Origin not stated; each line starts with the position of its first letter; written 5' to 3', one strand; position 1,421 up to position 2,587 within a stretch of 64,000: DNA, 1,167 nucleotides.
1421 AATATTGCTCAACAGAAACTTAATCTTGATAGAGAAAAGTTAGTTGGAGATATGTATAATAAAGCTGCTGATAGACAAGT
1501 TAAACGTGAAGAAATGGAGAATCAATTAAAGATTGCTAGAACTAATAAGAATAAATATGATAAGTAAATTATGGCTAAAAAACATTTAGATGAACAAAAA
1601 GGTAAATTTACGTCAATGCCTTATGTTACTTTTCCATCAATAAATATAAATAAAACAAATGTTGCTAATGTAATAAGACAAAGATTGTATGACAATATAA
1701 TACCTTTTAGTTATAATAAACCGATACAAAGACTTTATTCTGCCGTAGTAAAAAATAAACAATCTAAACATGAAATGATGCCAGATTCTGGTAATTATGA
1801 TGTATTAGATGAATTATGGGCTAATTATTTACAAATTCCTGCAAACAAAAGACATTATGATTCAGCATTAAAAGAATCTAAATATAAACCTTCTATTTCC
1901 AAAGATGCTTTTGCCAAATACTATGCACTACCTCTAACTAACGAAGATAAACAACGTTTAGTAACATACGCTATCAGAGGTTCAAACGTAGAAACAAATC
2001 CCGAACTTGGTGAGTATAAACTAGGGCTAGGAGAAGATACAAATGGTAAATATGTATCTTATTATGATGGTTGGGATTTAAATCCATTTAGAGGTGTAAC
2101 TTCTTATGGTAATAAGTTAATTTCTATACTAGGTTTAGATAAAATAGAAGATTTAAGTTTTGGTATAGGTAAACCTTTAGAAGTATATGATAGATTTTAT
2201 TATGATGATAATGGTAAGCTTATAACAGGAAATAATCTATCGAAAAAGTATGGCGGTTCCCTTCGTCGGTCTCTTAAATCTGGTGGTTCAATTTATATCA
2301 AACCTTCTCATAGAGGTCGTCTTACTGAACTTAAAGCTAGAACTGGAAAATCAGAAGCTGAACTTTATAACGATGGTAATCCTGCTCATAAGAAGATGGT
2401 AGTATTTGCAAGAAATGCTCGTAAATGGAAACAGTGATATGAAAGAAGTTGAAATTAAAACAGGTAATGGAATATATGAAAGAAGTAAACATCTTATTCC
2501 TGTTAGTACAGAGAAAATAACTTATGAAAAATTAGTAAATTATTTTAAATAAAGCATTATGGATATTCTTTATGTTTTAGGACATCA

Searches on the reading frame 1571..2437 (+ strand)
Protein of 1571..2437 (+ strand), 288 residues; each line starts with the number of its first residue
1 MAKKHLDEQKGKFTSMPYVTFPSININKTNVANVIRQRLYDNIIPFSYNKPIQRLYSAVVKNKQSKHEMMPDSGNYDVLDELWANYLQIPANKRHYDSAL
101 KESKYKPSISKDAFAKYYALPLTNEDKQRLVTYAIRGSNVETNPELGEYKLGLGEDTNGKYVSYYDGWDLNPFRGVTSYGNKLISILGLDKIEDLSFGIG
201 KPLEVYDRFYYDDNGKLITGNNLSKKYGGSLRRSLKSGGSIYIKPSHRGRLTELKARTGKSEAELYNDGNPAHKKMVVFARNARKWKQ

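Call 98: find_encoding_contigs(protein=window:1571-2437:+, flank=10000, max_places=1)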
Protein window:1571-2437:+ (288 aa): 16 contigs read that carry it; 1 place shown.
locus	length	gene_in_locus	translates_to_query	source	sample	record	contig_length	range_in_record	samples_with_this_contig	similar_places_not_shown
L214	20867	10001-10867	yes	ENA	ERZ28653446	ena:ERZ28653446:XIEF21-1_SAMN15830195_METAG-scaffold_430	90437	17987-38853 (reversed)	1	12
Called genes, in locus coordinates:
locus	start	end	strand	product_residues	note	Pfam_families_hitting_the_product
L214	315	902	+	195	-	-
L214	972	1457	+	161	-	-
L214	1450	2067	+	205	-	-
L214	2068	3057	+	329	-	-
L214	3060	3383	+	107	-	-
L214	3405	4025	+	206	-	-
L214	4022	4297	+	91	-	-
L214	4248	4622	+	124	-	-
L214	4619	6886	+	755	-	-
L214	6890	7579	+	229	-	-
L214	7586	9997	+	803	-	-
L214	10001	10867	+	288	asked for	-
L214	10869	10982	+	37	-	-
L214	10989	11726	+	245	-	PF11380:Stealth_CR2 (weak)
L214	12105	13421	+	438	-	-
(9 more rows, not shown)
